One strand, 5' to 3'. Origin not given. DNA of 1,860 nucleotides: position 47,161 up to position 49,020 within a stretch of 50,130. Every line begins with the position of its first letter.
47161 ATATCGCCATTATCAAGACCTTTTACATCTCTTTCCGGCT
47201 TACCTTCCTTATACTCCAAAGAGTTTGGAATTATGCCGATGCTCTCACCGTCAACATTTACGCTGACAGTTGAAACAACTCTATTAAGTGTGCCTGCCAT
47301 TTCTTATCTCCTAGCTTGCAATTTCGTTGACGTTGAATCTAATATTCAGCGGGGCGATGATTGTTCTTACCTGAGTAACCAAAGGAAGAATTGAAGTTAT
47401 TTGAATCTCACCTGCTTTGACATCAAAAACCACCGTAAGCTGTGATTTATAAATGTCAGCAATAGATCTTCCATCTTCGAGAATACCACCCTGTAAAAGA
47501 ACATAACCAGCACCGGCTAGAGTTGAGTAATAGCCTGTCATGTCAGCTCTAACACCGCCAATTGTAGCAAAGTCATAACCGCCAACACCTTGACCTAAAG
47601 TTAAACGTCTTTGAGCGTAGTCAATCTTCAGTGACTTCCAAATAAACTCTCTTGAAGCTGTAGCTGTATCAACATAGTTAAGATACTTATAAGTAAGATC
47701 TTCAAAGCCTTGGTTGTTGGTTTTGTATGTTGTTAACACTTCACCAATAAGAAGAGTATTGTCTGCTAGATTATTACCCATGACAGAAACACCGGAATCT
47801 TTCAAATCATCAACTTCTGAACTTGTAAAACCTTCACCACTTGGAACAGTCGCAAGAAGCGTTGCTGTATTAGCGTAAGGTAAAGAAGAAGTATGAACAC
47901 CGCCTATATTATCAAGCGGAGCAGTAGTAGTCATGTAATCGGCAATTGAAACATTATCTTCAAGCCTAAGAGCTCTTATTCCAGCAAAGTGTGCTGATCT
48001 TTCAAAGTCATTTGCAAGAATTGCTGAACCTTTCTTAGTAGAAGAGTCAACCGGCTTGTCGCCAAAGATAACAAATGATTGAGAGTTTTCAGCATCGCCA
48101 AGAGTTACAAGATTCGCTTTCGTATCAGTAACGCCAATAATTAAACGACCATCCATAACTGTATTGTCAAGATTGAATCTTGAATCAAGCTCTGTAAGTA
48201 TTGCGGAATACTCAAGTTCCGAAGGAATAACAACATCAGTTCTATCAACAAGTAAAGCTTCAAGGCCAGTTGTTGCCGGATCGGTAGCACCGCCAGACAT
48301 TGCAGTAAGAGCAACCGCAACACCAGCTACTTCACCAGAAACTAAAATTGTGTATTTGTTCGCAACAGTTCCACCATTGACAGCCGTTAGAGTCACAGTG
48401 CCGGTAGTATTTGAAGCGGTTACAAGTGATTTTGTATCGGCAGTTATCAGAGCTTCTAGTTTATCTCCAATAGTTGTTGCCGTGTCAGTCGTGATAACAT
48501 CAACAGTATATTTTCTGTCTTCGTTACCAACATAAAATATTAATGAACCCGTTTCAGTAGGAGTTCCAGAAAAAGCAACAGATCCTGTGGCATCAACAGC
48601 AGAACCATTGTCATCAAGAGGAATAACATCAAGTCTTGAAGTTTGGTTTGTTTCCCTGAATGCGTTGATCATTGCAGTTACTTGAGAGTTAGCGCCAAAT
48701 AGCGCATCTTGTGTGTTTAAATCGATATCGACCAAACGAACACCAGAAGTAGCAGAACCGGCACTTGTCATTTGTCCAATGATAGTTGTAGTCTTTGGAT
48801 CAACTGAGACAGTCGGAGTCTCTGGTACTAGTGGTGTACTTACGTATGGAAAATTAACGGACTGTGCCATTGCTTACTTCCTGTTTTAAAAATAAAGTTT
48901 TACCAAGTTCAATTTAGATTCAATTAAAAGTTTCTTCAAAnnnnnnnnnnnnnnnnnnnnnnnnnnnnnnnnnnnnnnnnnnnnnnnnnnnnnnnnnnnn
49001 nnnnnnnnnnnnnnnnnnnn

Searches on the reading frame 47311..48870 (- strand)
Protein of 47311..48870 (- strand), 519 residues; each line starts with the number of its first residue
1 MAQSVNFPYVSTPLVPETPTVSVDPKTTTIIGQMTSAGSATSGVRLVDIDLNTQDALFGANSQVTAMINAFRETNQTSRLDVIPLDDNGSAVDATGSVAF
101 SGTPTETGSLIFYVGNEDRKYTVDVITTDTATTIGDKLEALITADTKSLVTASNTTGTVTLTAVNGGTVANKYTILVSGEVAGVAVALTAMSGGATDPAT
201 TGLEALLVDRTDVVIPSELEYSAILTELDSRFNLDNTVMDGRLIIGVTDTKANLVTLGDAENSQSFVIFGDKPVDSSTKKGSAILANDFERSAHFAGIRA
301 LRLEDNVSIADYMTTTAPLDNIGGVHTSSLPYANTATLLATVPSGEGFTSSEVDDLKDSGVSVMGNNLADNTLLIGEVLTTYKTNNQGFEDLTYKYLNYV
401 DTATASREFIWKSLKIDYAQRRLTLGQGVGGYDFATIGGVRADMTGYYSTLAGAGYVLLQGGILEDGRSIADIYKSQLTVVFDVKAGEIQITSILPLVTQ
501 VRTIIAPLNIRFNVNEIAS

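Call 8: search_protein_families(library=phrogs, proteins=[window:47311-48870:-])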
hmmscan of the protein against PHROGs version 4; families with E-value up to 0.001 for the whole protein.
window:47311-48870:- (519 aa): 2 families
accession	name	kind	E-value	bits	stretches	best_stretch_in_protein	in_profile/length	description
phrog_165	-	tail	2.2e-49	169.3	2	22-272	31-291/493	tail sheath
phrog_5292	-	tail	2.5e-11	44.8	1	31-116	39-123/129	tail sheath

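Call 54: search_dna_similar(query=window:47311-48870:-, collection=phages, mode=protein, max_rows=12)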
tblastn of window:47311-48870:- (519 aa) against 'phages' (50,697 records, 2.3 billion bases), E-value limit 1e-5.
Records with a match: 29; places in all: 29; records where one place covers at least 80% of the query: 10.
Best place of each record, by identity: <60% 29.
By first word of the organism name: Ralstonia 9; Enterobacteria 4; Bordetella 3; Escherichia 3; Shigella 2; Curvibacter 1; Citrobacter 1; Edwardsiella 1; Paraburkholderia 1; Pasteurella 1; and 3 more.
By host as written in the record: Ralstonia solanacearum 6; Bordetella bronchiseptica 3; - 3; Shigella flexneri serotype 1a strain 019 2; Escherichia coli 2; Curvibacter sp. AEP1.3 1; Citrobacter rodentium DBS100 1; Ralstonia solanacearum R300, UW27 1; and 10 more.
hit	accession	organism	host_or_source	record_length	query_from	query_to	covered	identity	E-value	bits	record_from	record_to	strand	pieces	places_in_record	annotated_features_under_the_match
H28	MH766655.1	Curvibacter phage TJ1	Curvibacter sp. AEP1.3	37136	58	500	85%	26.5%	2e-10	70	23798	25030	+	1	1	tail sheath protein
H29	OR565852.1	Citrobacter phage phiNP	Citrobacter rodentium DBS100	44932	26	457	83%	27.2%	2e-13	79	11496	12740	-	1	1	tsp: tail sheath protein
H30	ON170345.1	Ralstonia phage YO375_1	Ralstonia solanacearum R300, UW27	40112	23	457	84%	26.6%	3e-14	82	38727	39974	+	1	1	record has no annotation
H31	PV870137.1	Bordetella phage vB_BbrM_PBb002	Bordetella bronchiseptica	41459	23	394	72%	31.0%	6e-16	87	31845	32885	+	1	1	tail sheath subtilisin-like domain protein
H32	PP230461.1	Bordetella phage PY223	Bordetella bronchiseptica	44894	23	394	72%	31.0%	6e-16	87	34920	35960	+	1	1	tail sheath protein subtilisin-like domain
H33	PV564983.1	Bordetella phage PBb001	Bordetella bronchiseptica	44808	23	394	72%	31.0%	1e-15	87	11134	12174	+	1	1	tail sheath protein subtilisin-like domain protein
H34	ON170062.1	Ralstonia phage YO023_3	Ralstonia solanacearum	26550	23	457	84%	26.4%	5e-14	81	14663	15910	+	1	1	record has no annotation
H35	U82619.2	Enterobacteria phage SfV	-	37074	57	516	89%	24.7%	2e-6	57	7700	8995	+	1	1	orf11: tail sheath protein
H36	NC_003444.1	Enterobacteria phage SfV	Shigella flexneri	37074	57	516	89%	24.7%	2e-6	57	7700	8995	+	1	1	tail sheath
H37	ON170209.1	Ralstonia phage YO122_2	Ralstonia solanacearum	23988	23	457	84%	26.0%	3e-13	79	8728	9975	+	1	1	record has no annotation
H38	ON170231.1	Ralstonia phage YO135_4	Ralstonia solanacearum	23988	23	457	84%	26.0%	3e-13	79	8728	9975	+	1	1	record has no annotation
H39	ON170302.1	Ralstonia phage YO178_1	Ralstonia solanacearum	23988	23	457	84%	26.0%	3e-13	79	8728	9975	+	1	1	record has no annotation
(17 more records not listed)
